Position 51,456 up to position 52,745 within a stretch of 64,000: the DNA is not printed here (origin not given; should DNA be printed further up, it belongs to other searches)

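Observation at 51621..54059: Single ORF fusing a BadF/GlcNAc-kinase-like ATPase to a family 4 (NAD-dependent) glycoside hydrolase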

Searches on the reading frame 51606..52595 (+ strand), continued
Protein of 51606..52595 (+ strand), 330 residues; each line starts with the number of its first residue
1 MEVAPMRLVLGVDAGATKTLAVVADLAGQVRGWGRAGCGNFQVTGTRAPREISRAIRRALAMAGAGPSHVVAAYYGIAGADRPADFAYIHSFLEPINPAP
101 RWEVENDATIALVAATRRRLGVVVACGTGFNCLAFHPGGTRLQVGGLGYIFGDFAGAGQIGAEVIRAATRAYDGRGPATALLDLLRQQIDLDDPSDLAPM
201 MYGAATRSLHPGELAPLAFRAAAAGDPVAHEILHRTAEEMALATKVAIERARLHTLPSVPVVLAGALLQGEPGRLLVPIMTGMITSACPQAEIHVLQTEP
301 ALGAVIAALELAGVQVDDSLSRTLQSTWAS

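Call 55: find_encoding_contigs(protein=P0235, flank=8000, max_places=2)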
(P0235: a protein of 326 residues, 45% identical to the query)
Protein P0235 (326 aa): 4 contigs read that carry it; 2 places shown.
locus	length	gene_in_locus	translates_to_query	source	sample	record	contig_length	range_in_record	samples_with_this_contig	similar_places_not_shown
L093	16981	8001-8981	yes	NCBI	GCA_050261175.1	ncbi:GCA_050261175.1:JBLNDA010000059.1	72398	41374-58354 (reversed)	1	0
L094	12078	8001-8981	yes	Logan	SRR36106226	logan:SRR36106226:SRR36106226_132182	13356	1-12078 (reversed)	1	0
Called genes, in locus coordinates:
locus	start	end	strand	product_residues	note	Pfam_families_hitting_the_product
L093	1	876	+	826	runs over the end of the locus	PF00483:NTP_transferase, PF12804:NTP_transf_3, PF00132:Hexapep (weak), PF25084:LbH_EIF2B, PF25087:GMPPB_C, PF02878:PGM_PMM_I, PF02879:PGM_PMM_II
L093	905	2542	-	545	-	PF03065:Glyco_hydro_57, PF09210:BE_C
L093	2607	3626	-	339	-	PF16258:DUF4912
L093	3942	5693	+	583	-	PF03065:Glyco_hydro_57, PF09210:BE_C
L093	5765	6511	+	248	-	PF02811:PHP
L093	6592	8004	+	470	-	PF02638:GHL10, PF13200:DUF4015, PF14871:GHL6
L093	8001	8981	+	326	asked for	PF01869:BcrAD_BadFG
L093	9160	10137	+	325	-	PF01869:BcrAD_BadFG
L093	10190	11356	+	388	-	PF01979:Amidohydro_1, PF07969:Amidohydro_3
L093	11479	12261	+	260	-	PF01182:Glucosamine_iso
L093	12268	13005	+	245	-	PF02811:PHP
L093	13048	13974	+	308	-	PF03668:RapZ-like_N, PF22740:PapZ_C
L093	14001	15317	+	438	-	PF01933:CofD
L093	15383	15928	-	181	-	PF07670:Gate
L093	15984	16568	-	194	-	PF07670:Gate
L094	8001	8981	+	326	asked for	PF01869:BcrAD_BadFG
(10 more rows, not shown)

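Call 57: search_protein_families(library=pfam, proteins=[P0232], max_evalue=0.001)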
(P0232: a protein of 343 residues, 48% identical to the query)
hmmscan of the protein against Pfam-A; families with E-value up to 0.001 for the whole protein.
P0232 (343 aa): 1 family
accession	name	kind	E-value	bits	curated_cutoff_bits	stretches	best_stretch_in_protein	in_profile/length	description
PF01869.26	BcrAD_BadFG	-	1.2e-36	127.1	31.5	1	5-300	1-268/271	BadF/BadG/BcrA/BcrD ATPase family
